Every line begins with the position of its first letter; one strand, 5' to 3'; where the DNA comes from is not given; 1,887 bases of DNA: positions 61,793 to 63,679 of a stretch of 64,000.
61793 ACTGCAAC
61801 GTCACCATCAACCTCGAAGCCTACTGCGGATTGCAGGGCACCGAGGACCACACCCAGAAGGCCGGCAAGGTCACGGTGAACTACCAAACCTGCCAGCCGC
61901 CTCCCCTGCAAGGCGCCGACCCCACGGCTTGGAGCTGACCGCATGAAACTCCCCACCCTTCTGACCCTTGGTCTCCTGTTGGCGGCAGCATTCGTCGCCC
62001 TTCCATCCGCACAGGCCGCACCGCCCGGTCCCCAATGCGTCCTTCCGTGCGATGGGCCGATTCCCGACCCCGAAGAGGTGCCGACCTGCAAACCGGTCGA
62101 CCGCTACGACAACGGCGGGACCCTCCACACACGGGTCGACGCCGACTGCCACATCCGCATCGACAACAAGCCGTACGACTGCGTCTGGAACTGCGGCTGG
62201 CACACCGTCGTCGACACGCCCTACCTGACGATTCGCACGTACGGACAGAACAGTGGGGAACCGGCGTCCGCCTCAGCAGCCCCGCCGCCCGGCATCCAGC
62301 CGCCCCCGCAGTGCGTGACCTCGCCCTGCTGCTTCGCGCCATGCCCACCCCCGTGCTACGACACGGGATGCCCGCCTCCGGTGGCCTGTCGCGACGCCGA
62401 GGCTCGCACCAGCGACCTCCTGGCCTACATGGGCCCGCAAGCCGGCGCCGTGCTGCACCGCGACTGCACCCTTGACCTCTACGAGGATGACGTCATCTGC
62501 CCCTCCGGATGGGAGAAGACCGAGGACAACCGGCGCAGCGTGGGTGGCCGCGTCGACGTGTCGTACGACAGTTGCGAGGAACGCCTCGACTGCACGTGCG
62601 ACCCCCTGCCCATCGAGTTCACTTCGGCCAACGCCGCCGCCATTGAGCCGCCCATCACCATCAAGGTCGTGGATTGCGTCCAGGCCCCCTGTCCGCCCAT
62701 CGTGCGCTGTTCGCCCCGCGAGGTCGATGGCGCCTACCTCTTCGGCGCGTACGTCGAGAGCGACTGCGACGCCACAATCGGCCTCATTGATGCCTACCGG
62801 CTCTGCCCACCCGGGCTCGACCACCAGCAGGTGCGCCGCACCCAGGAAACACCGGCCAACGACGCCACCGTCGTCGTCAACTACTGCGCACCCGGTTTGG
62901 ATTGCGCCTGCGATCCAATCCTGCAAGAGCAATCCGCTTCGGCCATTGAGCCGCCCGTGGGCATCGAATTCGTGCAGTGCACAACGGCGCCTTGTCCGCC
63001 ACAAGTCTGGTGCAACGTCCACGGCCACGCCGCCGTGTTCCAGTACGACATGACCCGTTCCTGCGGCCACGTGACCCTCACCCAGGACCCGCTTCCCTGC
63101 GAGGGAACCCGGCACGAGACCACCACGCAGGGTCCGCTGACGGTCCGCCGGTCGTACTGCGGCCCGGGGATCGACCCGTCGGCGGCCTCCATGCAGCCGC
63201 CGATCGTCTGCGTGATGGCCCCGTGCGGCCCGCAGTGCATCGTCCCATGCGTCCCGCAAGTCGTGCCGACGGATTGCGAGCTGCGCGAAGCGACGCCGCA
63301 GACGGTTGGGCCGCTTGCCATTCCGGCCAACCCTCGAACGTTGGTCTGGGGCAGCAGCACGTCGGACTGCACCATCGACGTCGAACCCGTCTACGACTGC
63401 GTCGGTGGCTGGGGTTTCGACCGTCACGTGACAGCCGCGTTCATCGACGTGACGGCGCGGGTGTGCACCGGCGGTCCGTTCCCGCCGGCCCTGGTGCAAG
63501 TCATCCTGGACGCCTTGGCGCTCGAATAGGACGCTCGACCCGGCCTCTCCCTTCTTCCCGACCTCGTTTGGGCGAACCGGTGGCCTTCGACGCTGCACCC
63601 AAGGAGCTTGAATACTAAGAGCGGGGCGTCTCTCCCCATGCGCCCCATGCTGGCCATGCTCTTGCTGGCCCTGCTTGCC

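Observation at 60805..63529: Tandem pair of secreted Cys/Pro-rich proteins built from an unrecognised 4-Cys module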

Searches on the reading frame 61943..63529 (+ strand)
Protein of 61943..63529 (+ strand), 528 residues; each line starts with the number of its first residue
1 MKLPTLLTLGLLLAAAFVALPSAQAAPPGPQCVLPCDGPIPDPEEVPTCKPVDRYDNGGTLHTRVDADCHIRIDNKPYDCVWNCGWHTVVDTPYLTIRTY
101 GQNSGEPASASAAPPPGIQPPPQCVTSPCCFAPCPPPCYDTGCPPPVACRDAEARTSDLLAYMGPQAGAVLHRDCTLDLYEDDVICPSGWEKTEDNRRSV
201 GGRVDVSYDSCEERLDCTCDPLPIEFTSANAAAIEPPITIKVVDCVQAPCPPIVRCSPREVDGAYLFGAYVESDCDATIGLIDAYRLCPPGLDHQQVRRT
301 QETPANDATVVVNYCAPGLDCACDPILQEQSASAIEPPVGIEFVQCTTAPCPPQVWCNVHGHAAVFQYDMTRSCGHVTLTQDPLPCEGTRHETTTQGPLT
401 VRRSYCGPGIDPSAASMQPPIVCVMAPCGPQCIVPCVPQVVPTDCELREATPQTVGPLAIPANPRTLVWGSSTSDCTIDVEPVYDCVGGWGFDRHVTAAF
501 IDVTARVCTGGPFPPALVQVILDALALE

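Call 4: search_protein_families(library=pfam, proteins=[window:61943-63529:+], max_evalue=1)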
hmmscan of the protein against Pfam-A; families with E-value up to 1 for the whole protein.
window:61943-63529:+ (528 aa): 0 families

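Call 5: search_protein_families(library=ncbifam, proteins=[window:61943-63529:+], max_evalue=1)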
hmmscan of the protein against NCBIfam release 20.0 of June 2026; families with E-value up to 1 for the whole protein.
window:61943-63529:+ (528 aa): 0 families

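Call 6: search_solved_structures(query=window:61943-63529:+, max_evalue=10)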
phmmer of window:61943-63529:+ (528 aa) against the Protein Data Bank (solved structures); distinct sequences matched with E-value up to 10: 1.
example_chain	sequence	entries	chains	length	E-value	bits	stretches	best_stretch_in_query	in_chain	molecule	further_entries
5ke8_A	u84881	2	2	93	3.1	9.6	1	66-105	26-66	Krueppel-like factor 4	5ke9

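Call 7: find_homologous_proteins(query=window:61943-63529:+, max_evalue=0.001)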
Query window:61943-63529:+ (528 aa): 20 proteins with E <= 0.001 among 8000 candidates.
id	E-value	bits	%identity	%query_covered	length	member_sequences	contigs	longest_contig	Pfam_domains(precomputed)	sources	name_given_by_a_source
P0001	0.0e+0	1237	100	100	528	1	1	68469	-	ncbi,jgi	ncbi:MAG: hypothetical protein WC876_01230 [Candidatus Thermoplasmatota archaeon]|jgi:hypothetical p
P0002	3.9e-112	394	45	92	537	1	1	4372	-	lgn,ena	-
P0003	3.2e-111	391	39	75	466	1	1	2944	-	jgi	jgi:hypothetical protein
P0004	1.6e-95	339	47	67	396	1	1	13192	-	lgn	-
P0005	7.9e-94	334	42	74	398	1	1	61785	-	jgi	jgi:hypothetical protein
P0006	1.0e-93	333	50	41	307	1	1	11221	-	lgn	-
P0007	4.7e-93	331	39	63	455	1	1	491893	-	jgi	jgi:hypothetical protein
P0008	1.3e-90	323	53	42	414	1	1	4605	-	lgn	-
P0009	7.3e-77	278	52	42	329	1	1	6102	-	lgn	-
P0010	1.3e-68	250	57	30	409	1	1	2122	-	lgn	-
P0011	4.1e-65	239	64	30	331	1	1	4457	-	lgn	-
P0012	1.1e-60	224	34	62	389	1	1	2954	-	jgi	jgi:hypothetical protein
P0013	2.1e-46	177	36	69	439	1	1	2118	-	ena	-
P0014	1.9e-41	161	34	67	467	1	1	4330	-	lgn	-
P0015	4.2e-41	160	43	40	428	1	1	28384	-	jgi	jgi:hypothetical protein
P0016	3.9e-38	150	34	68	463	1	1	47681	-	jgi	jgi:hypothetical protein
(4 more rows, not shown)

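Call 15: find_encoding_contigs(protein=P0007, flank=10000, max_places=2)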
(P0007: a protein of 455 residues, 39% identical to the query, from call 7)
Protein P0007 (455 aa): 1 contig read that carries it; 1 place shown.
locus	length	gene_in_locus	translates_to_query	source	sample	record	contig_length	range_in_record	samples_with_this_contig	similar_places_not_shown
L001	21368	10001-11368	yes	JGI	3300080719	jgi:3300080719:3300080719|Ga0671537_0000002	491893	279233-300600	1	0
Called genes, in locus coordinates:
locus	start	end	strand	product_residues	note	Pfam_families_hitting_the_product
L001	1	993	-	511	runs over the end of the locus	PF03853:YjeF_N, PF01256:Carb_kinase, PF02110:HK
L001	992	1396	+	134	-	PF01849:NAC, PF19026:UBA_HYPK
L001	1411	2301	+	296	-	-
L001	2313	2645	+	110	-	-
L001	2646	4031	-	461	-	PF00999:Na_H_Exchanger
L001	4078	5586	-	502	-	PF00999:Na_H_Exchanger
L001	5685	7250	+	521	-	PF00630:Filamin (faint), PF13115:YtkA (faint)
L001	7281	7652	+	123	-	PF06127:Mpo1-like (faint)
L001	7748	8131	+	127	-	PF01248:Ribosomal_L7Ae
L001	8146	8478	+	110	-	PF01200:Ribosomal_S28e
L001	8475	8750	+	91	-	PF01246:Ribosomal_L24e, PF06467:zf-FCS (weak)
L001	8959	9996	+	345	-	-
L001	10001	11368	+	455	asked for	-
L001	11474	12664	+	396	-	PF13349:DUF4097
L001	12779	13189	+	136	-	PF00075:RNase_H, PF13456:RVT_3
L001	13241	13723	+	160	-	-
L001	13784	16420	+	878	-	PF03176:MMPL, PF02460:Patched (weak), PF12349:Sterol-sensing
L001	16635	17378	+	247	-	PF01925:TauE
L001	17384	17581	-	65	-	-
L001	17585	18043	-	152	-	PF07760:DUF1616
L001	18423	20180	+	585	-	-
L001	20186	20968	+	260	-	PF00535:Glycos_transf_2, PF13641:Glyco_tranf_2_3 (weak)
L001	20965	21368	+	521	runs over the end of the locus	PF13517:FG-GAP_3 (weak), PF25292:Beta-prop_CGLA (weak)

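Call 16: find_encoding_contigs(protein=P0016, flank=10000, max_places=2)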
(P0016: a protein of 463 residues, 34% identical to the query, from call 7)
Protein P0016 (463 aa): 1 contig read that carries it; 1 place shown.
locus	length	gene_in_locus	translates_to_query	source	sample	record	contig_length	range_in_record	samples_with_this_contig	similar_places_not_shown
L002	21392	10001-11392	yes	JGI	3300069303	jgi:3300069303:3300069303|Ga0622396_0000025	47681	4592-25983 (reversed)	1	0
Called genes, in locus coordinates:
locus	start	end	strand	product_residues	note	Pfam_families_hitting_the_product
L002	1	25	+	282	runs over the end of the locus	-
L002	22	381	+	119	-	-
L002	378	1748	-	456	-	PF00999:Na_H_Exchanger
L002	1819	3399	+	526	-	PF13115:YtkA (faint)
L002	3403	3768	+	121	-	-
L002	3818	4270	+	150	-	PF03860:Csp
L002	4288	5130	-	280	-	-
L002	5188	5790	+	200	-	-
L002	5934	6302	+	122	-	PF01248:Ribosomal_L7Ae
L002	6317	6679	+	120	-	PF01200:Ribosomal_S28e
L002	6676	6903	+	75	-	PF01246:Ribosomal_L24e, PF06467:zf-FCS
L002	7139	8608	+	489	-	-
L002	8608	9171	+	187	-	-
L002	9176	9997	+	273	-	-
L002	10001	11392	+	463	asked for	-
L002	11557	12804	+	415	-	PF13349:DUF4097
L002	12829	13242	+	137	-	PF00075:RNase_H, PF13456:RVT_3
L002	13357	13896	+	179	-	-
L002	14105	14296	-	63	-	-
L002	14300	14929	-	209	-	-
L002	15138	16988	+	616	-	-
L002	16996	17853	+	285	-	PF00535:Glycos_transf_2, PF13641:Glyco_tranf_2_3 (weak)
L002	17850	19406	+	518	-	PF13517:FG-GAP_3 (faint), PF21348:RGL11_C (faint), PF25292:Beta-prop_CGLA (weak)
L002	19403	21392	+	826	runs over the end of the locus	PF01839:FG-GAP (faint), PF25292:Beta-prop_CGLA (faint), PF13517:FG-GAP_3 (weak)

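Call 18: find_encoding_contigs(protein=P0015, flank=10000, max_places=2)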
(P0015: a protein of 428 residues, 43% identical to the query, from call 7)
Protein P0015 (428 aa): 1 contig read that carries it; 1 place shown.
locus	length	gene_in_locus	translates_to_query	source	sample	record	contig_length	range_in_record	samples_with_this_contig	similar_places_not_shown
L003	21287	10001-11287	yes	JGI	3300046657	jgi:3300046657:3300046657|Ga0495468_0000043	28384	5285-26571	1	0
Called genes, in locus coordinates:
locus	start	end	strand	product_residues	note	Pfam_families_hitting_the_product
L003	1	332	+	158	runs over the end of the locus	PF01849:NAC, PF19026:UBA_HYPK (weak)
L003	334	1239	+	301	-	-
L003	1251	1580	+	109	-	-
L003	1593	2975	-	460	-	PF00999:Na_H_Exchanger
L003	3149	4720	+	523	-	PF13115:YtkA (faint)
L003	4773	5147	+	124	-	PF06127:Mpo1-like (weak)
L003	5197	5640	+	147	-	PF03860:Csp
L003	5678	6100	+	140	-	-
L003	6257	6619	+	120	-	PF01248:Ribosomal_L7Ae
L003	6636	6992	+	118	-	PF01200:Ribosomal_S28e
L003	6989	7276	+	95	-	PF01246:Ribosomal_L24e, PF06467:zf-FCS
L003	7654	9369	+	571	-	-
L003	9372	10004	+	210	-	-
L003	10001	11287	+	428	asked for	-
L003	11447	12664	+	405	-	PF13349:DUF4097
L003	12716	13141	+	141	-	PF00075:RNase_H, PF13456:RVT_3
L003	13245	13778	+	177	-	-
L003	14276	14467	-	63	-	-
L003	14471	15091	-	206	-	PF07760:DUF1616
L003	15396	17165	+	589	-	-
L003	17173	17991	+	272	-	PF00535:Glycos_transf_2, PF13641:Glyco_tranf_2_3 (weak)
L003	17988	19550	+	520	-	PF13517:FG-GAP_3 (faint), PF12256:TcdB_toxin_midN (faint), PF01839:FG-GAP (faint), PF21348:RGL11_C (faint), PF25292:Beta-prop_CGLA (weak)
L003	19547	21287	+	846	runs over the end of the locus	PF13517:FG-GAP_3 (faint), PF25292:Beta-prop_CGLA (faint)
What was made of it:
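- Closest known: Metallothioneins and copper storage proteins. Same: A Csp-annotated gene lies in the same syntenic block in two related genomes (calls 16, 18).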

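Call 19: find_encoding_contigs(protein=P0005, flank=10000, max_places=2)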
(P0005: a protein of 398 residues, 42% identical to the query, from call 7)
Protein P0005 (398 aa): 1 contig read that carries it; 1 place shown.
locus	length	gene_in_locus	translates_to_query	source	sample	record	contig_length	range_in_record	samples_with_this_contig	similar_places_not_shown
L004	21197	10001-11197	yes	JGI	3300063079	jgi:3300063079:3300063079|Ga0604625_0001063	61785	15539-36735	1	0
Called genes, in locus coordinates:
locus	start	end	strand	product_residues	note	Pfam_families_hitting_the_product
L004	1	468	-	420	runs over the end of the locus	PF01970:TctA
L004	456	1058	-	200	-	-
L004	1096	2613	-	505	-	PF03853:YjeF_N, PF01256:Carb_kinase, PF02110:HK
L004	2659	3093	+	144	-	PF01849:NAC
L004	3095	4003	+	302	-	-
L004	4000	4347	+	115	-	-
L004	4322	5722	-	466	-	PF00999:Na_H_Exchanger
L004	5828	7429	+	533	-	-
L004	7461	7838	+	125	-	-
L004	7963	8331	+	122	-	PF01248:Ribosomal_L7Ae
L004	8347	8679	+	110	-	PF01200:Ribosomal_S28e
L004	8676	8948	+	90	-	PF01246:Ribosomal_L24e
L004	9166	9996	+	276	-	-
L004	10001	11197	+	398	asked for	-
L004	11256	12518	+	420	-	PF13349:DUF4097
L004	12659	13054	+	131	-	PF00075:RNase_H, PF13456:RVT_3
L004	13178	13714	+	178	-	-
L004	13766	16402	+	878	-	PF03176:MMPL, PF02460:Patched (weak), PF12349:Sterol-sensing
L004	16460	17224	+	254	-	PF01925:TauE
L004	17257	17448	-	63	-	-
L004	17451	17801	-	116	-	PF07760:DUF1616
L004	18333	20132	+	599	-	-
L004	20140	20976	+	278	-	PF13641:Glyco_tranf_2_3 (faint), PF00535:Glycos_transf_2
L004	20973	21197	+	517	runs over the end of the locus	PF01839:FG-GAP (faint), PF13517:FG-GAP_3 (faint), PF25292:Beta-prop_CGLA (faint)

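Call 26: search_protein_families(library=pfam, proteins=[L002:7139-8608:+, L002:8608-9171:+, L002:9176-9997:+, L003:7654-9369:+, L003:9372-10004:+, L001:11474-12664:+, L002:3818-4270:+, L001:7281-7652:+, L001:13241-13723:+], max_evalue=0.1)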
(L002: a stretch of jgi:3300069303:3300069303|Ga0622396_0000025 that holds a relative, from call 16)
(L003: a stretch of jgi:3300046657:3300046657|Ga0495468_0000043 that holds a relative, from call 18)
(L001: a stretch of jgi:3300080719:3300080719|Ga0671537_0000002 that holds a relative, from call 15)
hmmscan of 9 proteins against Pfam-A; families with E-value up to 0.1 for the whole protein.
L002:7139-8608:+ (489 aa): 0 families

L002:8608-9171:+ (187 aa): 0 families

L002:9176-9997:+ (273 aa): 0 families

L003:7654-9369:+ (571 aa): 0 families

L003:9372-10004:+ (210 aa): 0 families

L001:11474-12664:+ (396 aa): 3 families
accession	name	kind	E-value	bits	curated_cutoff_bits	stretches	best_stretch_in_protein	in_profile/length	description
PF13349.12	DUF4097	-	5.4e-26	91.9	22.9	1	179-395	60-246/247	Toastrack DUF4097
PF10988.14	DUF2807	-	0.00096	19.4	24.2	1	203-295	73-167/181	Putative auto-transporter adhesin, head GIN domain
PF24016.2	DUF7330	-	0.049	13.6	27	0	315-353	73-114/187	Domain of unknown function (DUF7330)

L002:3818-4270:+ (150 aa): 0 families

L001:7281-7652:+ (123 aa): 2 families
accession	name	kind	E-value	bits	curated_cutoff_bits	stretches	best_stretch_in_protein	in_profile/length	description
PF06127.16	Mpo1-like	-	2.2e-05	24.9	24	1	10-88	7-80/95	2-hydroxy-palmitic acid dioxygenase Mpo1-like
PF11239.13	DUF3040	-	0.061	14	24.7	1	20-61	37-79/84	Protein of unknown function (DUF3040)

L001:13241-13723:+ (160 aa): 3 families
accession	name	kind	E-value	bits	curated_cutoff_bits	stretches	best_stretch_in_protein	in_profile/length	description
PF07332.16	Phage_holin_3_6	-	0.0016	18.9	28.4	1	17-76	31-91/116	Putative Actinobacterial Holin-X, holin superfamily III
PF13150.11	TraL_transposon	-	0.0032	17.6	27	1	4-38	7-41/86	Conjugative transposon protein TraL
PF01595.25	CNNM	-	0.025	14.7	28.4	1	29-81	84-135/181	Cyclin M transmembrane N-terminal domain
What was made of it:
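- The Csp hit was not reproduced by hmmscan (call 26).
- Tried and rejected: The precomputed 'Csp' label on L002:3818-4270 was not reproduced by hmmscan at E<=0.1 (call 26), so the copper link is kept only as a weak hint.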

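Call 27: predict_structure(alignment_id=A1)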
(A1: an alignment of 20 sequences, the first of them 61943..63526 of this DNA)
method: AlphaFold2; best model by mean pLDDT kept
length: 528 residues; sequences in the alignment: 20
mean_pLDDT: 58.1   pTM: 0.28
mean pLDDT of the five models: 58.1, 56.6, 53.1, 52.9, 51.9
residues with pLDDT >= 90: 6; 70-90: 196; 50-70: 121; < 50: 205
segments of 3 or more residues with pLDDT < 50: 21-42, 105-140, 217-250, 303-305, 320-380, 394-396, 408-442
pLDDT, mean of each block of 10 residues (from residue 1): 73 75 41 39 59 83 86 84 83 86 55 35 37 44 66 73 72 84 79 73 79 59 35 36 41 63 65 72 68 74 59 68 31 28 25 27 32 37 51 48 51 30 31 33 68 65 71 73 72 67 70 67 57
secondary structure, 60 per line:
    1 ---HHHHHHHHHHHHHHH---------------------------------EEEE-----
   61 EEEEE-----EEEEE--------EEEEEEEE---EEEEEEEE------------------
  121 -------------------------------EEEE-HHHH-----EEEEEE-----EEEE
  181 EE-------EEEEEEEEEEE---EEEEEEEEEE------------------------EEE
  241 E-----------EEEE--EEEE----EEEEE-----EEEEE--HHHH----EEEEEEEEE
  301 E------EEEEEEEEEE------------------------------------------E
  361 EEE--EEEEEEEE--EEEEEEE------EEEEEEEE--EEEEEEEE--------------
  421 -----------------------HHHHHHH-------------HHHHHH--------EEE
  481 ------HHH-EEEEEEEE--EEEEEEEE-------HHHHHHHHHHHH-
elements in order: H4-18 E52-55 E61-65 E71-75 E84-91 E95-102 E152-155 H157-160 E166-171 E177-182 E190-200 E204-213 E238-241 E253-256 E259-262 E267-271 E277-281 H284-287 E292-301 E308-317 E360-363 E366-373 E376-382 E389-396 E399-406 H444-450 H464-469 E478-480 E491-498 E501-508 H516-527
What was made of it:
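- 63488..63523 (+): C-terminal amphipathic helix .................. It is not a membrane anchor. AF2 predicts a helix at 516-527 (call 27).
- The full-length AF2 model gives no confident inter-module packing (pTM 0.28, call 27).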

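Call 34: fold_search(model_id=the predicted structure, library=pdb)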
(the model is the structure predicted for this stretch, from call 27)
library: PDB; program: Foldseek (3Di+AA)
matches with E <= 10: 165; with E <= 0.001: 0
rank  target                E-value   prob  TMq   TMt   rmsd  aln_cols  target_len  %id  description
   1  5z7d_B                8.7e-02  0.11  0.07  0.09  23.5       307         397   11  p204HINab-dsDNA complex structure (released 2019-01-30)
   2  4jbm_B                1.8e-01  0.15  0.08  0.18  17.9       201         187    9  Structure of murine DNA binding protein bound with ds DNA (released 2013-06-26)
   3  5z7d_A                1.8e-01  0.05  0.08  0.09  25.0       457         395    8  p204HINab-dsDNA complex structure (released 2019-01-30)
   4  4jbm_A                7.2e-01  0.11  0.09  0.20  15.4       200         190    8  Structure of murine DNA binding protein bound with ds DNA (released 2013-06-26)
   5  5yvq_A                7.2e-01  0.03  0.06  0.09  24.9       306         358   11  Complex of Mu phage tail fiber and its chaperone (released 2019-05-22)
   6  1d2p                  8.0e-01  0.02  0.06  0.08  22.9       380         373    5  CRYSTAL STRUCTURE OF TWO B REPEAT UNITS (B1B2) OF THE COLLAGEN BINDING PROTEIN (CNA) OF STAPHYLOCOCCUS AUREUS (released 2000-09-27)
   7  2oq0_C                1.0e+00  0.07  0.07  0.16  18.4       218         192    6  Crystal Structure of the First HIN-200 Domain of Interferon-Inducible Protein 16 (released 2007-02-27)
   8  2oq0_A                1.4e+00  0.08  0.08  0.19  19.4       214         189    6  Crystal Structure of the First HIN-200 Domain of Interferon-Inducible Protein 16 (released 2007-02-27)
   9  4mno                  1.5e+00  0.25  0.07  0.25   7.1        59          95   14  Crystal structure of aIF1A from Pyrococcus abyssi (released 2014-09-17)
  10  8i6k_A                1.8e+00  0.06  0.08  0.18  18.5       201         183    6  Structure of hMNDA HIN with dsDNA (released 2023-07-19)
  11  3rn2_A                1.9e+00  0.08  0.09  0.19  16.1       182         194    8  Structural Basis of Cytosolic DNA Recognition by Innate Immune Receptors (released 2012-04-25)
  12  6n0b_C                2.2e+00  0.10  0.05  0.09   8.6        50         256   16  Structure of GTPase Domain of Human Septin 7 at High Resolution (released 2019-05-01)
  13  4l5q                  2.4e+00  0.07  0.08  0.19  16.4       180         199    5  Crystal structure of p202 HIN1 (released 2013-07-31)
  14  8x70_C                2.4e+00  0.04  0.07  0.17  18.6       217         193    6  The Crystal Structure of IFI16 from Biortus. (released 2023-12-27)
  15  7u8t_A                2.4e+00  0.01  0.06  0.06  21.3       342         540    6  Vps13 adaptor binding domain in complex with Mcp1 PxP motif peptide (released 2022-03-30)
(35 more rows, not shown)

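Call 40: search_protein_representatives(alignment_id=A1)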
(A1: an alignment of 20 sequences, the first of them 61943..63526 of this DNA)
Query: 20 sequences, 416 profile positions. Proteins with E-value up to 0.001 (for the whole library): 87; up to 1e-10: 64; up to 1e-30: 22. The best 87 are listed.
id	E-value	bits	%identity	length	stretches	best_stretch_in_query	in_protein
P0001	2.2e-185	633.2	-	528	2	198-416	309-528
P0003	8.7e-144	496.2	-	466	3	115-415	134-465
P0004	2.7e-137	474.8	-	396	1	1-405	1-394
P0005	4.2e-132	457.7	-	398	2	1-222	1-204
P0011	2.4e-120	419.0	-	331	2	302-415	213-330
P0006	3.3e-114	398.8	-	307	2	1-226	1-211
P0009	3.8e-105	368.9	-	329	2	215-401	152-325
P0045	6.0e-99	348.5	-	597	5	128-297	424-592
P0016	7.4e-94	331.7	-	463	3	122-300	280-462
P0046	4.2e-79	283.2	-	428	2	123-300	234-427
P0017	1.8e-76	274.4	-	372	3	148-399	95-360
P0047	9.5e-76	272.1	-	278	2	158-402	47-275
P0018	1.4e-57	212.2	-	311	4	116-215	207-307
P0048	1.2e-56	209.1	-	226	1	1-230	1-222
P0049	2.9e-51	191.4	-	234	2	119-296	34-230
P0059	4.9e-27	111.6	-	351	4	280-404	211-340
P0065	2.3e-20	89.7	-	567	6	29-209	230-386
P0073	1.5e-16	77.1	-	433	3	59-131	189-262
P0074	2.2e-15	73.2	-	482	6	24-119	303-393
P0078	5.2e-15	72.0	-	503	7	36-133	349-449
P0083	3.7e-13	65.9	-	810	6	19-134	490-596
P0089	1.3e-11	60.8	-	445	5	64-126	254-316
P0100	2.8e-08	49.8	-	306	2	1-152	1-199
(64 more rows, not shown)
